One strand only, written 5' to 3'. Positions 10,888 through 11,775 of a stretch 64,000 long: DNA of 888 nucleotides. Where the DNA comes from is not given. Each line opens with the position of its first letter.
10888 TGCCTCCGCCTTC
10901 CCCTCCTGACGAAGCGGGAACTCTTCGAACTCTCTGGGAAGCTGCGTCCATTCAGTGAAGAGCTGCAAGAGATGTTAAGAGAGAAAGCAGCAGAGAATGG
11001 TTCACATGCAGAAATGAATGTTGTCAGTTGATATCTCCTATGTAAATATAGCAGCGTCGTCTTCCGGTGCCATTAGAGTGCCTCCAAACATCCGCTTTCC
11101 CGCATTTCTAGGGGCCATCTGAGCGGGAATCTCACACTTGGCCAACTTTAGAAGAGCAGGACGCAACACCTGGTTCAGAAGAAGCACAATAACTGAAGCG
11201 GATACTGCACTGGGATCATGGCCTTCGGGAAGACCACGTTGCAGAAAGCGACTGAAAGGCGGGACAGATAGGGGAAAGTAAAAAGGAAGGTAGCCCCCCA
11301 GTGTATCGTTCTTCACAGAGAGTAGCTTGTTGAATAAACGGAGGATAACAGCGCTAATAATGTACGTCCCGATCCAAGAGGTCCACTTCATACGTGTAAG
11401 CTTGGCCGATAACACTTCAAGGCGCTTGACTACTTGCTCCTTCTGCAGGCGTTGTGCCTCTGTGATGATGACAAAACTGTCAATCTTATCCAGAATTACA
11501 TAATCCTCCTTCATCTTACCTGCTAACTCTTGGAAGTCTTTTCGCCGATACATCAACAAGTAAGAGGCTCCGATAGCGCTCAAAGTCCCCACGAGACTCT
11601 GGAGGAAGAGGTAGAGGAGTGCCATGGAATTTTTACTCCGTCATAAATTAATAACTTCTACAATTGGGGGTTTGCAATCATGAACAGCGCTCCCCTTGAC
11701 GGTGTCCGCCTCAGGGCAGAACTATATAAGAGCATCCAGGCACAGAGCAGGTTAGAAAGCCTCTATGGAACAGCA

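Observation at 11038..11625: Candidate GET1/WRB homologue (tail-anchored protein insertase subunit)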

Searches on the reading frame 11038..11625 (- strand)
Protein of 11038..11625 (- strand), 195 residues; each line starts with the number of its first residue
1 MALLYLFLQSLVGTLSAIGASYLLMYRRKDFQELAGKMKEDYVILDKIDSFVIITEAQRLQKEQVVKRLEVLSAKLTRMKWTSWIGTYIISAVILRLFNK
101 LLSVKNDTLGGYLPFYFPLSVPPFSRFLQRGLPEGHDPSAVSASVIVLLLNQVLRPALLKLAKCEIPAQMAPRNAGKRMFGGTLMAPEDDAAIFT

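Call 3: search_protein_families(library=pfam, proteins=[window:11038-11625:-], max_evalue=10)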
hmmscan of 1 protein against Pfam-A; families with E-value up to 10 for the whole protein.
window:11038-11625:- (195 aa): 2 families
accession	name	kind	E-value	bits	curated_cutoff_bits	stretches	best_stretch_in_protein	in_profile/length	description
PF01956.21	EMC3_TMCO1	-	0.00069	19.9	27.1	1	7-157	20-160/169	Integral membrane protein EMC3/TMCO1-like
PF15132.11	DUF4568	-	0.32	11.2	27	1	154-192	38-78/177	Domain of unknown function (DUF4568)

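Call 4: search_solved_structures(query=window:11041-11625:-, max_evalue=10, show_alignments=3)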
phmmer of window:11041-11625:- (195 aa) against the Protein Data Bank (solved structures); distinct sequences matched with E-value up to 10: 2.
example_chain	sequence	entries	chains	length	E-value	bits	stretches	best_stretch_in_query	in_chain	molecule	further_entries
6w6l_6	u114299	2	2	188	0.032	17.5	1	3-176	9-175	Calcium load-activated calcium channel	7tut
1rkt_A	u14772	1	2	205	0.73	13.1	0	104-151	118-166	protein yfiR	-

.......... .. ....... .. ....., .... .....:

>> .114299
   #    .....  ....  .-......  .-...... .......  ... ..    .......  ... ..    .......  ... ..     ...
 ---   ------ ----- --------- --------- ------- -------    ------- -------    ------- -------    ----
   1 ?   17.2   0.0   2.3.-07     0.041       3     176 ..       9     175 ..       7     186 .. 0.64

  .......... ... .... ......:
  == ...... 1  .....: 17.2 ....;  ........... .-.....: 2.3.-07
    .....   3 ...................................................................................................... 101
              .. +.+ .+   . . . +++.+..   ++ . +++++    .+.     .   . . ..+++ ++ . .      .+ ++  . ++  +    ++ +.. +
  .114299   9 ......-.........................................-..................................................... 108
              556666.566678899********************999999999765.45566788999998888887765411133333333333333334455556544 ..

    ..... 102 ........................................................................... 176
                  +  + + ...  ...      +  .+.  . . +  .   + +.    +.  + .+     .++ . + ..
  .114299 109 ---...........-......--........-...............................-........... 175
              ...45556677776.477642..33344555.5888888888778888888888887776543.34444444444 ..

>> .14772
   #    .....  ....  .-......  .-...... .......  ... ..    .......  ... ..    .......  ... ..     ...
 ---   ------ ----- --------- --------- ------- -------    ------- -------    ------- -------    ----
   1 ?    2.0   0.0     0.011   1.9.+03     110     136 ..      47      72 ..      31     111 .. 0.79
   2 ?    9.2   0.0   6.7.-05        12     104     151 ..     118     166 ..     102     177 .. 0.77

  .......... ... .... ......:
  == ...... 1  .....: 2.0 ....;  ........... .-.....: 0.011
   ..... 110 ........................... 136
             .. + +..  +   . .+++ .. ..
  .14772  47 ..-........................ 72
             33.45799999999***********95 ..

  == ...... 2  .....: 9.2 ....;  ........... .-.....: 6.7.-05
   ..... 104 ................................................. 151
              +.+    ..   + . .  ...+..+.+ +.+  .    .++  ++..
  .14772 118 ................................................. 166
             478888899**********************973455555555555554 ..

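Call 5: find_homologous_proteins(query=window:11041-11625:-, max_evalue=0.01)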
Query window:11041-11625:- (195 aa): 5 proteins with E <= 0.01 among 278 candidates.
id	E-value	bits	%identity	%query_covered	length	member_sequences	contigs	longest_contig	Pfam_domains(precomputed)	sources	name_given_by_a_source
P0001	8.6e-121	419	100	100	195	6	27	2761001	-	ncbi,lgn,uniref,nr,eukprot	ncbi:hypothetical protein GL50803_0014915 [Giardia duodenalis]|uniref:Uncharacterized protein n=1 Ta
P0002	1.3e-103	363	84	100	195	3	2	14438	-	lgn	-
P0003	1.3e-100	353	81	100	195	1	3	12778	-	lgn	-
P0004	1.9e-97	343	79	100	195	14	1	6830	-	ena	-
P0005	2.3e-61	225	91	64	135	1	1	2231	-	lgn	-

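Call 6: search_protein_families(library=ncbifam, proteins=[window:11041-11625:-], max_evalue=10)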
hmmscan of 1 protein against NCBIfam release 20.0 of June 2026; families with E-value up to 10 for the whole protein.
window:11041-11625:- (195 aa): 1 family
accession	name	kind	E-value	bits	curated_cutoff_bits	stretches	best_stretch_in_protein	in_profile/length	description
NF048001.1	GTP_morpho_1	equivalog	0.18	11.6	50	1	59-101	23-66/70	GTA head formation protein, RCAP_rcc01685 family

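Call 23: predict_structure(alignment_id=A1)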
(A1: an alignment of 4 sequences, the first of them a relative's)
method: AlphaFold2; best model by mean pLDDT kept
length: 195 residues; sequences in the alignment: 4
mean_pLDDT: 46.5   pTM: 0.35
mean pLDDT of the five models: 46.5, 45.1, 45.0, 34.6, 34.3
residues with pLDDT >= 90: 0; 70-90: 5; 50-70: 85; < 50: 105
segments of 3 or more residues with pLDDT < 50: 1-5, 99-195
pLDDT, mean of each block of 10 residues (from residue 1): 50 55 57 63 63 63 65 56 53 51 34 32 35 33 38 44 40 36 28 25
secondary structure, 60 per line:
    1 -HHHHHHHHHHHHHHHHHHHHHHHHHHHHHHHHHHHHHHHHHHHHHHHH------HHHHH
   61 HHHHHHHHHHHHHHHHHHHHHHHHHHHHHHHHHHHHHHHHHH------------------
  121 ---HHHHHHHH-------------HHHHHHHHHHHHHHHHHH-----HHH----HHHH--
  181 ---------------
elements in order: H2-49 H56-102 H124-131 H145-162 H175-178

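Call 24: search_protein_representatives(alignment_id=A1)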
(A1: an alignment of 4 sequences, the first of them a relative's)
Query: 4 sequences, 195 profile positions. Proteins with E-value up to 0.001 (for the whole library): 5; up to 1e-10: 2; up to 1e-30: 1. The best 5 are listed.
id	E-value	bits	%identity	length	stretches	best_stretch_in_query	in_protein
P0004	6.9e-122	420.8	-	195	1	1-195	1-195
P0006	1.2e-23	100.2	-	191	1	3-191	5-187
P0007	1.4e-09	54.3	-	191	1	6-162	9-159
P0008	4.2e-07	46.3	-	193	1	6-166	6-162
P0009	5.5e-04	36.1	-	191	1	18-180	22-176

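Call 26: search_protein_families(library=pfam, proteins=[P0006, P0007, P0008, P0009], max_evalue=1)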
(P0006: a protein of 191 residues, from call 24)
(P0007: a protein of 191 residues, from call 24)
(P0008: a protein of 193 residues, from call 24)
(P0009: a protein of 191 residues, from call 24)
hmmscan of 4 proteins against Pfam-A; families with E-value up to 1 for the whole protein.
P0006 (191 aa): 1 family
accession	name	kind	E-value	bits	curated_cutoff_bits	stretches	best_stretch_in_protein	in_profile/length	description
PF20905.2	ExsD_C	-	0.12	13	27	1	46-101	3-53/61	Antiactivator protein ExsD C-terminal domain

P0007 (191 aa): 2 families
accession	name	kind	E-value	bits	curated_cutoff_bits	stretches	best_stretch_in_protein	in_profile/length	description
PF01956.21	EMC3_TMCO1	-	1.2e-10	41.8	27.1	1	6-160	16-166/169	Integral membrane protein EMC3/TMCO1-like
PF07664.17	FeoB_C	-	0.22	11.7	26.6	1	85-112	3-32/54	Ferrous iron transport protein B C terminus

P0008 (193 aa): 1 family
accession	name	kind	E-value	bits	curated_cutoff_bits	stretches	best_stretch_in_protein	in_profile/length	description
PF01956.21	EMC3_TMCO1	-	8e-06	26.2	27.1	1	5-131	14-138/169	Integral membrane protein EMC3/TMCO1-like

P0009 (191 aa): 9 families
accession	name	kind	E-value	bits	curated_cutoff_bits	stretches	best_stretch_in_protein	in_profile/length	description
PF01956.21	EMC3_TMCO1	-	1.3e-07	32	27.1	1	10-158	20-166/169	Integral membrane protein EMC3/TMCO1-like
PF19579.4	FtsL_2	-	0.0029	17.9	24.6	1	18-67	22-71/100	Bacteriodetes cell division protein (FtsL-like)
PF08324.17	PUL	-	0.011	15.5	25.5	1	31-79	11-58/277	PUL domain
PF10046.14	BLOC1_2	-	0.025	15.4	33.4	1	15-74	17-76/96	Biogenesis of lysosome-related organelles complex-1 subunit 2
PF24715.1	YxiF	-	0.065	13.7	25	1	35-95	21-82/140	YxiF protein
PF24862.1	SUS_EPBD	-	0.084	13.8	27.7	1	40-88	20-70/88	Sucrose synthase EPBD domain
PF21673.2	CCDC93_N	-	0.12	13.1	24.4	0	25-68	51-95/110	CCDC93 protein N-terminal domain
PF18595.6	Nuf2_DHR10-like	-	0.12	12.9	28.4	1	34-85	49-100/117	Nuf2, DHR10-like domain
PF08496.15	Peptidase_S49_N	-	0.35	11.4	27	1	5-95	7-97/147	Peptidase family S49 N-terminal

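Call 28: search_solved_structures(query=A2, max_evalue=10, show_alignments=2)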
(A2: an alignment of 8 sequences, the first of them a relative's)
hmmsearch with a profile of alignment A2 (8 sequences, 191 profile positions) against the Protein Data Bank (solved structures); distinct sequences matched with E-value up to 10: 5.
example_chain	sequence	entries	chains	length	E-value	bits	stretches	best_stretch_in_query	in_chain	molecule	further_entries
6w6l_6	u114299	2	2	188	3.2e-13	52.9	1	6-170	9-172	Calcium load-activated calcium channel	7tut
6cc4_A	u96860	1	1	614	0.07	15.9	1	51-127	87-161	soluble cytochrome b562, lipid II flippase MurJ chimera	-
9egp_A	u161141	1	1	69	0.75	12.6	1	7-51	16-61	Geopilin domain 1 protein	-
9e6q_AO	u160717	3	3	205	1.5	11.6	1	118-154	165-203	Large ribosomal subunit protein uL18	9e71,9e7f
6wku_A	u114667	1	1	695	1.9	11.2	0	142-169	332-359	Collagen alpha-3(IV) chain,Collagen alpha-4(IV) chain,Collagen alpha-5(IV) chain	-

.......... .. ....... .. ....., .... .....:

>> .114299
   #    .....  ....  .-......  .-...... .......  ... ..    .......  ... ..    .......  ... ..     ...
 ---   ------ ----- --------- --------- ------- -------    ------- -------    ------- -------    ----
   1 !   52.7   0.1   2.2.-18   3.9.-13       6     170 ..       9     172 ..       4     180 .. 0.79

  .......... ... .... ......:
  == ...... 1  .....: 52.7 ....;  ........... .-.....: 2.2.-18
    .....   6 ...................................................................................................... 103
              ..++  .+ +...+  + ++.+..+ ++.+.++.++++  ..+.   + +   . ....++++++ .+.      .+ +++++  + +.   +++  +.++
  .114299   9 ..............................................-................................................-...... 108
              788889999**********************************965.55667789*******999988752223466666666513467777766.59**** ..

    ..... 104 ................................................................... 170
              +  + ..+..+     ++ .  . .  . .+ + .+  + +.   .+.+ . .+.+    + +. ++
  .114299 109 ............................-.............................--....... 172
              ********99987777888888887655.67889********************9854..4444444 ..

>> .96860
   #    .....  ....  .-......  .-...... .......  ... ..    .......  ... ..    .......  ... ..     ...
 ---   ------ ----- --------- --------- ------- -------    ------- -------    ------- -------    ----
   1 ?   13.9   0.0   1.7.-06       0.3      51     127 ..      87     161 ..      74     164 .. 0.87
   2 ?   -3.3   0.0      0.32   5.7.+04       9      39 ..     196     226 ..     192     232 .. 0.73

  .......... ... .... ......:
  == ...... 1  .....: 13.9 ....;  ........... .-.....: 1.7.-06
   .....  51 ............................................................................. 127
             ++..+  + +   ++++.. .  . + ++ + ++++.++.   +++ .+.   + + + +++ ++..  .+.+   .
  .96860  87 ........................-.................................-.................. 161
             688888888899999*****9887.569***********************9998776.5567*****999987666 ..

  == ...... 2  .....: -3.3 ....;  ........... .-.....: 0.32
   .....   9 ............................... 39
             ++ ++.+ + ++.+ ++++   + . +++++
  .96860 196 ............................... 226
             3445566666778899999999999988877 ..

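Call 29: find_homologous_proteins(query=A2, max_evalue=0.001)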
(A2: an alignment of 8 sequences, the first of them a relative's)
Query A2 (8 sequences) (195 aa, profile of the alignment): 8 proteins with E <= 0.001 among 4850 candidates.
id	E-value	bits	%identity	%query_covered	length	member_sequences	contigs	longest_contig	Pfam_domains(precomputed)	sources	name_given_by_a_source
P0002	1.1e-84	301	84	100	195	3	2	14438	-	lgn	-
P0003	1.3e-82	294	81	100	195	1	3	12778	-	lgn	-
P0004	5.4e-82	292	79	100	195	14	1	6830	-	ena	-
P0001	3.3e-81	289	100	100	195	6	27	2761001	-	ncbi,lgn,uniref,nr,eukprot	ncbi:hypothetical protein GL50803_0014915 [Giardia duodenalis]|uniref:Uncharacterized protein n=1 Ta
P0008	1.3e-68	248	24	78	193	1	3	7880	PF01956.22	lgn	-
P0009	2.9e-68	247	26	84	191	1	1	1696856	PF01956.22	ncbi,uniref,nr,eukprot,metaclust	ncbi:Transmembrane domain-containing protein [Spironucleus salmonicida]|uniref:Transmembrane domain-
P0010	1.9e-59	218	27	78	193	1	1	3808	-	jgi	-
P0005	6.5e-43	165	91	64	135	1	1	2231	-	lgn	-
